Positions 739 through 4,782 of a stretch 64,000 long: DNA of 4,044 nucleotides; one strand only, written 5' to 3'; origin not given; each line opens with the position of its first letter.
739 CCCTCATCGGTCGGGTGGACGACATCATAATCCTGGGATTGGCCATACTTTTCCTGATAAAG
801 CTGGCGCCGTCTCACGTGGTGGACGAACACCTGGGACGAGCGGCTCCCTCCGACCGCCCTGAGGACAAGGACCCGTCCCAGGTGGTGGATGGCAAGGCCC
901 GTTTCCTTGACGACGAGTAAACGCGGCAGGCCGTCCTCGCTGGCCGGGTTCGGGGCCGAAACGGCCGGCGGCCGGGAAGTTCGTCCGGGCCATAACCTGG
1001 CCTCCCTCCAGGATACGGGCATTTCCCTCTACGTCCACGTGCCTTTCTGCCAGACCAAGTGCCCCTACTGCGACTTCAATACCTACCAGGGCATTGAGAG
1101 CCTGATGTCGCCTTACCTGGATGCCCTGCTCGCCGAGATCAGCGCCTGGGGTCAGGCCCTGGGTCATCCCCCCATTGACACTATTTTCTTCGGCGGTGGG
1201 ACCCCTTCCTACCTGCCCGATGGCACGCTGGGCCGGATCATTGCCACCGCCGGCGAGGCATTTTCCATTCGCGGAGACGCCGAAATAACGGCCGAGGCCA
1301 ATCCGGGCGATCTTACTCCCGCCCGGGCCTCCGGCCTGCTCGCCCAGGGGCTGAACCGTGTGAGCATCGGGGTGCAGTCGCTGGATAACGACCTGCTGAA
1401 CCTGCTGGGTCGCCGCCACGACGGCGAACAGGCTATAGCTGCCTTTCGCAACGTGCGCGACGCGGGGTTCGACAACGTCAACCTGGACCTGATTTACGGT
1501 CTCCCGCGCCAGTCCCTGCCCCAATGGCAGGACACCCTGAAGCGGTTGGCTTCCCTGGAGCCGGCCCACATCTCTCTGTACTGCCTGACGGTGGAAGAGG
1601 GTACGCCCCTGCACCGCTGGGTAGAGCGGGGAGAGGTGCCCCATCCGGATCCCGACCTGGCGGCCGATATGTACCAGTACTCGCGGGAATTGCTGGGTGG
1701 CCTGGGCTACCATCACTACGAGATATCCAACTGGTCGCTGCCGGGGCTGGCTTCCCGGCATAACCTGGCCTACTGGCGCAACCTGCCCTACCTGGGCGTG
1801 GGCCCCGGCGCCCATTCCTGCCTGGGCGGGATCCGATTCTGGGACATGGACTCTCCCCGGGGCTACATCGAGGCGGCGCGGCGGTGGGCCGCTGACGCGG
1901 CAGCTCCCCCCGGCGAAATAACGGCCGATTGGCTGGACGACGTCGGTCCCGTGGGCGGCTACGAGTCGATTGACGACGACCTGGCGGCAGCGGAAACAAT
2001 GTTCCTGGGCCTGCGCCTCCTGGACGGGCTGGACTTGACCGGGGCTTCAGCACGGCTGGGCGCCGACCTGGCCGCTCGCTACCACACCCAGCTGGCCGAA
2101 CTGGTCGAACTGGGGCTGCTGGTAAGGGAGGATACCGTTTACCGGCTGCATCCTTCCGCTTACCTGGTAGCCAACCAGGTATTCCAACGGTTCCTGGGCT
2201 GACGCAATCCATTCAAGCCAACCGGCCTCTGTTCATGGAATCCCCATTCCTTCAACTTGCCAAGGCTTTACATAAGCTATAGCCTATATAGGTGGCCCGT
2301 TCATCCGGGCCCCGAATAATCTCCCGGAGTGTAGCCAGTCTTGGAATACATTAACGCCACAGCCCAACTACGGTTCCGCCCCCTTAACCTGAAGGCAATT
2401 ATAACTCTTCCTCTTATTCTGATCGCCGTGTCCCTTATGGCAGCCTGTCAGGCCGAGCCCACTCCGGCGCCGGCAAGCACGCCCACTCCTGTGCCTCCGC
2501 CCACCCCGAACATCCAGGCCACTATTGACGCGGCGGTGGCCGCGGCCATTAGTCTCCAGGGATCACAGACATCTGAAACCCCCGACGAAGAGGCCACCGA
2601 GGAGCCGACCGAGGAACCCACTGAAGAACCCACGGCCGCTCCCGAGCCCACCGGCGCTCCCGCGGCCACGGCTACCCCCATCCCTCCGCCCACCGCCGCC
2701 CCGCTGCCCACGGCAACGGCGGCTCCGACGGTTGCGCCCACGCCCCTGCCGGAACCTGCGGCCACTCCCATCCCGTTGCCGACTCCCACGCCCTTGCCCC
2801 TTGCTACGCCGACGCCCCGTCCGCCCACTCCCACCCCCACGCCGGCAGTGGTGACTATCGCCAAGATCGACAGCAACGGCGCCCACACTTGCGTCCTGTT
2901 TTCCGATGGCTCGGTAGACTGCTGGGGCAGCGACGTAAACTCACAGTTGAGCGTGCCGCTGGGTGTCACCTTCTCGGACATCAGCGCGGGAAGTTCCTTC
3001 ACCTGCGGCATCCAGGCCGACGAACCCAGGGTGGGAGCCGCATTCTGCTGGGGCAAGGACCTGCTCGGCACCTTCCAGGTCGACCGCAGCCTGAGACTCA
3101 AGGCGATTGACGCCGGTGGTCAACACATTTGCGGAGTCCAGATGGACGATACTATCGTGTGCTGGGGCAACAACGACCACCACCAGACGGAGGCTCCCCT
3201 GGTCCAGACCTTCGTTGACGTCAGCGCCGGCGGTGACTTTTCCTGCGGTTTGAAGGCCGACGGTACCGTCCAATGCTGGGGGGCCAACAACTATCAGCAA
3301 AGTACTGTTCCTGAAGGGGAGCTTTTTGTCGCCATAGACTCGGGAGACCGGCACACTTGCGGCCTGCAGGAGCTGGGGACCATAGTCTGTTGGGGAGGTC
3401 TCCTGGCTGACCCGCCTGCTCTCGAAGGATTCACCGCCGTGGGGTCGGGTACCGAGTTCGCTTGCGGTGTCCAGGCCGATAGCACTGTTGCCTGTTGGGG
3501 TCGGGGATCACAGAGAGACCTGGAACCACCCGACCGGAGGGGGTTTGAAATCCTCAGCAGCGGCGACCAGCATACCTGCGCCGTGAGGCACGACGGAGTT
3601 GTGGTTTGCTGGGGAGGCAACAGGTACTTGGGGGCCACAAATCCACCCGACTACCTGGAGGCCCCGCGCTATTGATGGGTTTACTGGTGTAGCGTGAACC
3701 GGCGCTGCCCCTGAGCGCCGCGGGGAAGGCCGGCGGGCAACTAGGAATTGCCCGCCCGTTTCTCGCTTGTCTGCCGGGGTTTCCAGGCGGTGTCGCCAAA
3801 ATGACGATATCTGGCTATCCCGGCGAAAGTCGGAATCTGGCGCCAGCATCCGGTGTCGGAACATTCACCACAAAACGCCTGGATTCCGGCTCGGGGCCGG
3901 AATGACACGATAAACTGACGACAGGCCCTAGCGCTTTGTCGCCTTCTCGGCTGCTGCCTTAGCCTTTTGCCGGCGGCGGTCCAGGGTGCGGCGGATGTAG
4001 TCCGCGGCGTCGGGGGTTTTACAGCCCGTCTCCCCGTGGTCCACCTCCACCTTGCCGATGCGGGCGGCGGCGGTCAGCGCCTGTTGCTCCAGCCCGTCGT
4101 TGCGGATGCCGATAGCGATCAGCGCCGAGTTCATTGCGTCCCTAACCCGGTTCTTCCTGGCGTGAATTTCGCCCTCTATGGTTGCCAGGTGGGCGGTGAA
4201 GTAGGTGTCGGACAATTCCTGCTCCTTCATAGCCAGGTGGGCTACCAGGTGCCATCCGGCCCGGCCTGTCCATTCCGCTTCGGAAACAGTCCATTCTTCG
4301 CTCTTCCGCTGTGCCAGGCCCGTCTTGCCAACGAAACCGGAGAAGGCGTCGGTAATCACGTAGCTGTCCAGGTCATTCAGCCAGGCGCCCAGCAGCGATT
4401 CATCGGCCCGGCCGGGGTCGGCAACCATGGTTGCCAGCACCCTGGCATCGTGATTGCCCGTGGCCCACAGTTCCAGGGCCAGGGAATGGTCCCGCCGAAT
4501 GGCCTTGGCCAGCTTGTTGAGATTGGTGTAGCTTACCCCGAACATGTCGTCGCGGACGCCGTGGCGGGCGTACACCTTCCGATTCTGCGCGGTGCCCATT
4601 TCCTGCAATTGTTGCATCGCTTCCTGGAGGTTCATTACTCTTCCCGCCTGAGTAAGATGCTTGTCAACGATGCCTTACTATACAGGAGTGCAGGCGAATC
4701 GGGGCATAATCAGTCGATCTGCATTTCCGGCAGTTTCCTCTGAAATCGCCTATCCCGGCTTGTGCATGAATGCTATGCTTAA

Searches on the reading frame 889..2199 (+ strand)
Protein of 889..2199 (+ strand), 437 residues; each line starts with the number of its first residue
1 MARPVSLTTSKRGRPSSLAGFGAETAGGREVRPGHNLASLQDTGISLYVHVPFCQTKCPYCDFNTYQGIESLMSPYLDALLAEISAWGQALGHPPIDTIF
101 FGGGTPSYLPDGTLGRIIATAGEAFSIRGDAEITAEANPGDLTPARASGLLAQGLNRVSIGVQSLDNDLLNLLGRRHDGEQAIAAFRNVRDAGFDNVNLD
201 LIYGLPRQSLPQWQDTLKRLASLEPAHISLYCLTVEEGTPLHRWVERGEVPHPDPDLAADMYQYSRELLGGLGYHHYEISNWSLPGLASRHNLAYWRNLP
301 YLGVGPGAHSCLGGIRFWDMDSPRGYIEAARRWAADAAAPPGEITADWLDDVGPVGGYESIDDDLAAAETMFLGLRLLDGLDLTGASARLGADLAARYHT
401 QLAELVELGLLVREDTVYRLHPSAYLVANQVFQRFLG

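Call 41: search_protein_families(library=ncbifam, max_evalue=0.00001, proteins=[window:889-2199:+])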
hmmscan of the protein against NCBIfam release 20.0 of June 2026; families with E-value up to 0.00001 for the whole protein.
window:889-2199:+ (437 aa): 20 families
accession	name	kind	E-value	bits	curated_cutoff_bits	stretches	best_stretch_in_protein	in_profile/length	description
TIGR00539.1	hemN_rel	equivalog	4.3e-82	276.1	205.4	1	46-328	2-280/361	radical SAM family heme chaperone HemW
NF005133.0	PRK06582.1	equivalog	2e-70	237.8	597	1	40-431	7-384/390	coproporphyrinogen III oxidase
TIGR04107.1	rSAM_HutW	equivalog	1.6e-55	188.6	400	1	46-330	41-329/419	heme anaerobic degradation radical SAM methyltransferase ChuW/HutW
NF006067.1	PRK08208.1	equivalog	8.6e-53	179.8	380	1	39-315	30-304/427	STM4012 family radical SAM protein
TIGR03994.1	rSAM_HemZ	equivalog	5.2e-51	174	321.4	1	41-277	80-318/401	coproporphyrinogen dehydrogenase HemZ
NF004567.0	PRK05904.1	equivalog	7.1e-43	147.1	355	1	46-316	8-271/353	coproporphyrinogen III oxidase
TIGR00538.1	hemN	equivalog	7.1e-42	143.8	324.95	1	41-232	46-239/454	oxygen-independent coproporphyrinogen III oxidase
NF006060.0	PRK08207.1-3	equivalog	5.6e-36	124.3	653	1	40-277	145-389/477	coproporphyrinogen III oxidase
NF006064.0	PRK08207.2-2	equivalog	2.6e-34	119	504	1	39-241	139-346/465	coproporphyrinogen III oxidase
NF006385.0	PRK08629.1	equivalog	6.3e-34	117.5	355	1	43-317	51-314/439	coproporphyrinogen III oxidase family protein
NF006061.0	PRK08207.1-4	equivalog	9.2e-32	110.5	702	1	42-244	171-379/501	coproporphyrinogen III oxidase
NF006066.0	PRK08207.2-5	equivalog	4.9e-27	94.7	1117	1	44-242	190-393/518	coproporphyrinogen III oxidase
NF006062.0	PRK08207.1-5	equivalog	3.1e-26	92.3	1007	1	42-278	146-389/476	coproporphyrinogen III oxidase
NF006059.0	PRK08207.1-1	equivalog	7.7e-26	90.9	1012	1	44-235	171-368/496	coproporphyrinogen III oxidase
NF006065.0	PRK08207.2-4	equivalog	8.4e-24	84.4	922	1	37-277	161-408/484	coproporphyrinogen III oxidase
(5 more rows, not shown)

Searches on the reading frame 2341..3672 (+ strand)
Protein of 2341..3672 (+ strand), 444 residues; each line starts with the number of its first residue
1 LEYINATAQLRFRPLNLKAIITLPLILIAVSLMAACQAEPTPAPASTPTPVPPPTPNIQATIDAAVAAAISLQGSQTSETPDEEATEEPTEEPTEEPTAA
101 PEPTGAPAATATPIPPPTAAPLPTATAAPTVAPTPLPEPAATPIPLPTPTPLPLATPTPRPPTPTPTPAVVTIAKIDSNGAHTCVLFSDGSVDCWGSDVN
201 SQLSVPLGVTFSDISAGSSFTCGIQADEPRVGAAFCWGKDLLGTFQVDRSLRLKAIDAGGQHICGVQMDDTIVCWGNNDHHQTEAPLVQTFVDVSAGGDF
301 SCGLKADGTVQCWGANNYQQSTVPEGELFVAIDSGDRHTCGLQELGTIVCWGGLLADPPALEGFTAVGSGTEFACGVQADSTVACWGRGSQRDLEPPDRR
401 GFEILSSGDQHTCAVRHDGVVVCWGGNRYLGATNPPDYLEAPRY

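Call 41: search_protein_families(library=ncbifam, max_evalue=0.00001, proteins=[window:2341-3672:+])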
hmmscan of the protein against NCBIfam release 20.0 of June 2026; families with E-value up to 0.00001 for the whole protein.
window:2341-3672:+ (444 aa): 0 families

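Call 50: search_protein_families(library=pfam, max_evalue=0.0001, proteins=[window:2341-3672:+])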
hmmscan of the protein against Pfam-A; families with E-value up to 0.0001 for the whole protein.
window:2341-3672:+ (444 aa): 3 families
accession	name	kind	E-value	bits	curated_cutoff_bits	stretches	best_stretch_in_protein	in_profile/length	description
PF13540.12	RCC1_2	-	3.3e-35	119.4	22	3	291-320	1-30/30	Regulator of chromosome condensation (RCC1) repeat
PF25390.1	WD40_RLD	-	2.2e-21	77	150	2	163-391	23-327/363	RCC1-like domain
PF19193.6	Tectonin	-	3.7e-05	23.7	30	1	249-320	66-132/216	Tectonin domain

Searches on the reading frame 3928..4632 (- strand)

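Call 50: search_protein_families(library=pfam, max_evalue=0.0001, proteins=[window:3928-4632:-])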
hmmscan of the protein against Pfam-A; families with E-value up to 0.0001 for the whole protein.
window:3928-4632:- (234 aa): 1 family
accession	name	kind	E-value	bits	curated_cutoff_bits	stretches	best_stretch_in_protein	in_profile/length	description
PF08713.17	DNA_alkylation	-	1.9e-25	90.3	21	1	6-190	2-198/213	DNA alkylation repair enzyme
